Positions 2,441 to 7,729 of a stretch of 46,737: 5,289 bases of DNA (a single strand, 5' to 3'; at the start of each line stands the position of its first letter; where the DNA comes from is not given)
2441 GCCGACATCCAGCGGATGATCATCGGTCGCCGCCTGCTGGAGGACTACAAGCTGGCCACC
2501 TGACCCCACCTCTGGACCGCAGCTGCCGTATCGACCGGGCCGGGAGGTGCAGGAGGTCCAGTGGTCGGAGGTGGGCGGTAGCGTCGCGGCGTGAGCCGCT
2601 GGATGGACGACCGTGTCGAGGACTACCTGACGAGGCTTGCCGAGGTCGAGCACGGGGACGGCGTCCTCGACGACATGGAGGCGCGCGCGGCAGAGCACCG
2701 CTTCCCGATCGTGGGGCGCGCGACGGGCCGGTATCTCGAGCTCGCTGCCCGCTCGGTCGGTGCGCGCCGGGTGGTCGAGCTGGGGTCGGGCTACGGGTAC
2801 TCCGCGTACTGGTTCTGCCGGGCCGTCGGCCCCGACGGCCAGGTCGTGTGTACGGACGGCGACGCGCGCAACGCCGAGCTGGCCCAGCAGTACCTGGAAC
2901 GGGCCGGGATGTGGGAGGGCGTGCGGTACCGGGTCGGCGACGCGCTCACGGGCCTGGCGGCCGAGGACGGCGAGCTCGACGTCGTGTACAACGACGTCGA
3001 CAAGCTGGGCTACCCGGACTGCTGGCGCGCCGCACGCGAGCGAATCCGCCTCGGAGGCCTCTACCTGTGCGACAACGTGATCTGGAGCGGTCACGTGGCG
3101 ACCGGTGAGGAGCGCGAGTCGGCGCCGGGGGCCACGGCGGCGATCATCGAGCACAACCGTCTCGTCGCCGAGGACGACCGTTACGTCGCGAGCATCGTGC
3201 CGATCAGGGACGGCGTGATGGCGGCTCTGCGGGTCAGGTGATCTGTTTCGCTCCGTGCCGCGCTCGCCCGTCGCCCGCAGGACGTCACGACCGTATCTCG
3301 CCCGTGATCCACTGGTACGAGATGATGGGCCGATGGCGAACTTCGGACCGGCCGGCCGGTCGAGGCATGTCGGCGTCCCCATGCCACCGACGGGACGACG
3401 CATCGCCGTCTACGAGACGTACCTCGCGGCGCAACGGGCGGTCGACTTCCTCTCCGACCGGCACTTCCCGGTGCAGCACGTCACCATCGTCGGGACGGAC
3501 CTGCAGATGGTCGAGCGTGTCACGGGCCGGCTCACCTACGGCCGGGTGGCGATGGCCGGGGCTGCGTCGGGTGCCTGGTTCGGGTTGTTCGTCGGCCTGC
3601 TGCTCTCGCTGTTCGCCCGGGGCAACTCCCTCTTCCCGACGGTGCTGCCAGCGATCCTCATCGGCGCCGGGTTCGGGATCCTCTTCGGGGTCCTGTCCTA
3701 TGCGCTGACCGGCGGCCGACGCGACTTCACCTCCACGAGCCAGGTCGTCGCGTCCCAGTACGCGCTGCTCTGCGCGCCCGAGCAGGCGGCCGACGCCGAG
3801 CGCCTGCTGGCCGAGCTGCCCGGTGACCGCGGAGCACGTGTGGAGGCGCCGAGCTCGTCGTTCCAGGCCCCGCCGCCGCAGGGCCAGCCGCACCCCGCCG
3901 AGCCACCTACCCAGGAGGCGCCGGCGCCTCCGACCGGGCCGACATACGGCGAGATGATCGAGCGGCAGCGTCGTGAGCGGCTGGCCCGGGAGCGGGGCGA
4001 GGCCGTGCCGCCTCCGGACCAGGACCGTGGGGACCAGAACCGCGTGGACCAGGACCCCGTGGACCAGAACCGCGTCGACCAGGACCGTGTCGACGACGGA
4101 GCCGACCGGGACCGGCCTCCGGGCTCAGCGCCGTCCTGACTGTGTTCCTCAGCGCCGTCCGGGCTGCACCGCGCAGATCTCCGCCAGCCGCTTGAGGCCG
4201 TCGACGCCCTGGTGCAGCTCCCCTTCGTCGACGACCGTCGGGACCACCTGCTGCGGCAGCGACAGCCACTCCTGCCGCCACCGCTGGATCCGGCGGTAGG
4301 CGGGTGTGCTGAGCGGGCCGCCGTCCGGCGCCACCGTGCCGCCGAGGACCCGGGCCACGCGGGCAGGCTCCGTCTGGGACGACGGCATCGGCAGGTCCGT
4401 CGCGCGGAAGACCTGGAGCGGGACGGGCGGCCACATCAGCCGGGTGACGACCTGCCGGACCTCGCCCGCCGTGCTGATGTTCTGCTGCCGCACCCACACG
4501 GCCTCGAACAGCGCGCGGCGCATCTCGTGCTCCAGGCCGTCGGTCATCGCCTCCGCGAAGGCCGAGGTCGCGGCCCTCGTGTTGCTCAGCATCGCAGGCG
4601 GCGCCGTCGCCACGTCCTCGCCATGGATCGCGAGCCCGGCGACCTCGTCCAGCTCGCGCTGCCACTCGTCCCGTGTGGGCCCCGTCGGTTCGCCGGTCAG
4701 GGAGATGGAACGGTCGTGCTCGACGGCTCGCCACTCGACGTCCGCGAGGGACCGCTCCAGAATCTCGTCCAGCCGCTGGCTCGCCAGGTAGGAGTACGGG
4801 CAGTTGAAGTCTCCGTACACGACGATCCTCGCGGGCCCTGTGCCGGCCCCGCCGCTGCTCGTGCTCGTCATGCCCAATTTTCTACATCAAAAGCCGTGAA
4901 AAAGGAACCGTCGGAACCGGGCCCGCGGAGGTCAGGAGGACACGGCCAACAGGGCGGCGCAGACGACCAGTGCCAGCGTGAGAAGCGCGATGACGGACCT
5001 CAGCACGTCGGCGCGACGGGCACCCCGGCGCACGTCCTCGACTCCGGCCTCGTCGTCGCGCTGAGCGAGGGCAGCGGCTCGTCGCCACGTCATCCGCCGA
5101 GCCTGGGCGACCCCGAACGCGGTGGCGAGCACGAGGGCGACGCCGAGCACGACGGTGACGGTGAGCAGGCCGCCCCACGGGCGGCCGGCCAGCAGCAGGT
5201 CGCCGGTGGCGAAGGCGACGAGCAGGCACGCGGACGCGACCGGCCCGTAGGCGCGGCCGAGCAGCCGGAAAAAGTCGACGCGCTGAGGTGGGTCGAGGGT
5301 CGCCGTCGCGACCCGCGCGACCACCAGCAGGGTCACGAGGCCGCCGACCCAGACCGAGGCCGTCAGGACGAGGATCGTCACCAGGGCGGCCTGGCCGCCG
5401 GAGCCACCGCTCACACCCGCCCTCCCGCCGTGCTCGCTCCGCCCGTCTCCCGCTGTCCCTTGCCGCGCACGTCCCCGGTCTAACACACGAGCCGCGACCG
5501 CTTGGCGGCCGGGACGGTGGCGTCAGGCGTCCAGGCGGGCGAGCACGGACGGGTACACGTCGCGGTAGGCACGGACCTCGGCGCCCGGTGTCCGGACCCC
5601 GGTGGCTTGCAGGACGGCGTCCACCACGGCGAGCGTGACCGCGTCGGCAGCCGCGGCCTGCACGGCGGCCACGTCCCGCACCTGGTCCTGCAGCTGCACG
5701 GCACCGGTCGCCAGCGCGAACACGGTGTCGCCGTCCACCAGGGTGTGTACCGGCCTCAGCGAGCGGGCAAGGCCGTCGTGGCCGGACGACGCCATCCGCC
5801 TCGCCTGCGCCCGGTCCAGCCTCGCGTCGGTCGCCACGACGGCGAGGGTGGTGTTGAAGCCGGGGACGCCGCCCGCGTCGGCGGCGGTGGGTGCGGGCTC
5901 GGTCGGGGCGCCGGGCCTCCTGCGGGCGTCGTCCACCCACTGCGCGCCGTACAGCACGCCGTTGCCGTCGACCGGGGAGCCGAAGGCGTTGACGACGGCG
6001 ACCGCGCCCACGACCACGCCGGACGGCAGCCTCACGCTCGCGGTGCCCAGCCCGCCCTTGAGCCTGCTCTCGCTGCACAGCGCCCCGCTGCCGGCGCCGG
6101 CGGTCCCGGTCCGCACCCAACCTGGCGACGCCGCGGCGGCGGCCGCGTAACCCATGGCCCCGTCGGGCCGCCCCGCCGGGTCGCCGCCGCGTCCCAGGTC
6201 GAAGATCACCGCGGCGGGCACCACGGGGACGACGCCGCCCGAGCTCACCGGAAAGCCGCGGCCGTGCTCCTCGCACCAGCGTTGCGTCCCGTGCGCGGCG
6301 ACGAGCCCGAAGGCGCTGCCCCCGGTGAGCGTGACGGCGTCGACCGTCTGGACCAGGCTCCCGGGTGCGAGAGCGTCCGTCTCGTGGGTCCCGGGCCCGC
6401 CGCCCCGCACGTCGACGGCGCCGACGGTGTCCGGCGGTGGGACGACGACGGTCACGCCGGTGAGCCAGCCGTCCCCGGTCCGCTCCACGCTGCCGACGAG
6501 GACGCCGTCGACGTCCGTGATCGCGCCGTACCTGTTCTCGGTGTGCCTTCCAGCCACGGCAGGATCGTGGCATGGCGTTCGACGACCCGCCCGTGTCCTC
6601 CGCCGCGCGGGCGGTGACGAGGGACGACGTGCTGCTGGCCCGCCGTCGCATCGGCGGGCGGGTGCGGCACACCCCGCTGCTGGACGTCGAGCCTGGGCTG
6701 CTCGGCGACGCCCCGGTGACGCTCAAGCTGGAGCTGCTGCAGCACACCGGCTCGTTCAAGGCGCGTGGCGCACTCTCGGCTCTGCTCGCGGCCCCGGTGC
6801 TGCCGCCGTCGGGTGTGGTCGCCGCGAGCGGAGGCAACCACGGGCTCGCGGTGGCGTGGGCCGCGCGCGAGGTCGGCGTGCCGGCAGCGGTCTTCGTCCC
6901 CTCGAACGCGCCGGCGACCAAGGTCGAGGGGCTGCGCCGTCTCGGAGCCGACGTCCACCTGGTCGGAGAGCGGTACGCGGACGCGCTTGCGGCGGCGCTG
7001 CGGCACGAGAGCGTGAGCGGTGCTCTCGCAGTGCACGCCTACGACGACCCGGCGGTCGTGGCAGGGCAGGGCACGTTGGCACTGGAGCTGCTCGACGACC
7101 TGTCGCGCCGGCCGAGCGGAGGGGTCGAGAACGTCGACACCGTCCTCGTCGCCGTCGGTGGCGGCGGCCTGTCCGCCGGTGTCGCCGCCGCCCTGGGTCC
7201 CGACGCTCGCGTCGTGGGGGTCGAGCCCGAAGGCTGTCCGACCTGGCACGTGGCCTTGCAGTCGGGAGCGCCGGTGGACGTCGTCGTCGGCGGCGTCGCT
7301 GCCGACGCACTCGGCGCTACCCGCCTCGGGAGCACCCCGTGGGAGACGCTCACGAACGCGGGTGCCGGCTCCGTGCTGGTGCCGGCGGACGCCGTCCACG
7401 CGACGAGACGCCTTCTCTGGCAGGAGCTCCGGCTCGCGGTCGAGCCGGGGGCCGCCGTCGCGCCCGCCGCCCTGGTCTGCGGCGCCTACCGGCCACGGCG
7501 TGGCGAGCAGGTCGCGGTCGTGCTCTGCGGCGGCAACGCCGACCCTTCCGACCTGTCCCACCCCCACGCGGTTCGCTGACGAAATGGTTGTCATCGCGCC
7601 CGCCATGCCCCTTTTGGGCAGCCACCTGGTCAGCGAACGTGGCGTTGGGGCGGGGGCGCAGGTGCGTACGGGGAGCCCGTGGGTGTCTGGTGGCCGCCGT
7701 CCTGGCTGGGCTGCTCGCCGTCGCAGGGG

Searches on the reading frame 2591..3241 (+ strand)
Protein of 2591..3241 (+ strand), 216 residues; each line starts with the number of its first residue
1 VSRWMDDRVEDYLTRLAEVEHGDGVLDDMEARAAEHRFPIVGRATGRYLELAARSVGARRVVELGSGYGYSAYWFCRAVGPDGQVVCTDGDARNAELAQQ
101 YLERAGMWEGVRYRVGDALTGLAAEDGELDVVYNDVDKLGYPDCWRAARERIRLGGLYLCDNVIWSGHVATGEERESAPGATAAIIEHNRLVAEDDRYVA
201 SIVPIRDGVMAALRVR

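Call 77: search_protein_families(library=pfam, proteins=[window:2591-3241:+], max_evalue=0.0001)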
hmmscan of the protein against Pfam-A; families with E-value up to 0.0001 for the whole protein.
window:2591-3241:+ (216 aa): 4 families
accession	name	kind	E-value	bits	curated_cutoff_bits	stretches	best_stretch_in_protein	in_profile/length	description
PF01596.23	Methyltransf_3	-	2.3e-31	109.1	22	1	40-214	27-203/204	O-methyltransferase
PF13649.12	Methyltransf_25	-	7.3e-09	36.6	27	1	61-147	1-85/97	Methyltransferase domain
PF13578.12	Methyltransf_24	-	7.6e-09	36.8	26.3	1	62-163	1-105/105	Methyltransferase domain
PF01135.25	PCMT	-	3.3e-05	24.2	20.3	1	58-124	74-139/210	Protein-L-isoaspartate(D-aspartate) O-methyltransferase (PCMT)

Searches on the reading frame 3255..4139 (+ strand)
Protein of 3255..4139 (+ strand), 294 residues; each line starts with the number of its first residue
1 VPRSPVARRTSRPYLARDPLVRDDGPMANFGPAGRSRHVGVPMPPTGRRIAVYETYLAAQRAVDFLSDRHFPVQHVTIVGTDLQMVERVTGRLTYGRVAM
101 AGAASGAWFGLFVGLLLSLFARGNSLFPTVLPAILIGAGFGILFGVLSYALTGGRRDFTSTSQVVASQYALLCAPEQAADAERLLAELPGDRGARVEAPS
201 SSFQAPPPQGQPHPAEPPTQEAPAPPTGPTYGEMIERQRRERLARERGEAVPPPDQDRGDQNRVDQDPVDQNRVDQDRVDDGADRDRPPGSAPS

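Call 77: search_protein_families(library=pfam, proteins=[window:3255-4139:+], max_evalue=0.0001)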
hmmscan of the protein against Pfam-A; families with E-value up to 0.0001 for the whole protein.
window:3255-4139:+ (294 aa): 1 family
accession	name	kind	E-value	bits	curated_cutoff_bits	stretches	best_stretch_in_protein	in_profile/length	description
PF11181.13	YflT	-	1.2e-26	93.5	26.2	1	50-124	3-86/99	Heat induced stress protein YflT domain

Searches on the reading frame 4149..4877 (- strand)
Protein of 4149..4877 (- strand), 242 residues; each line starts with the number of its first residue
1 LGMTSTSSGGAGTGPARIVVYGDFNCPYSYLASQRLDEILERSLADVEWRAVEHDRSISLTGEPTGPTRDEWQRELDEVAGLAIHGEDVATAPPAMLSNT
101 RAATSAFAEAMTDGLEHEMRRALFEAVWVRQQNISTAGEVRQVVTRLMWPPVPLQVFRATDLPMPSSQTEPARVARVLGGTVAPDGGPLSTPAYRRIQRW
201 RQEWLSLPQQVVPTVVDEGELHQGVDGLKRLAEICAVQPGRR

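Call 77: search_protein_families(library=pfam, proteins=[window:4149-4877:-], max_evalue=0.0001)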
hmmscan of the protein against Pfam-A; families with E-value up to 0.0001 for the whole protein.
window:4149-4877:- (242 aa): 1 family
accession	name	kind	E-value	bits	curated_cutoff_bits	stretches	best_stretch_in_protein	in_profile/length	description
PF01323.26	DSBA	-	1.6e-14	54.6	25.6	1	18-147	2-132/191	DSBA-like thioredoxin domain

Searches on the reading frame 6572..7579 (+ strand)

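Call 77: search_protein_families(library=pfam, proteins=[window:6572-7579:+], max_evalue=0.0001)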
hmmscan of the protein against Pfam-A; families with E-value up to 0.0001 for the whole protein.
window:6572-7579:+ (335 aa): 1 family
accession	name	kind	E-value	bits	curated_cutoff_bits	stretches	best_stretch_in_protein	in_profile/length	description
PF00291.31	PALP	-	1.8e-63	215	35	1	31-320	5-295/295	Pyridoxal-phosphate dependent enzyme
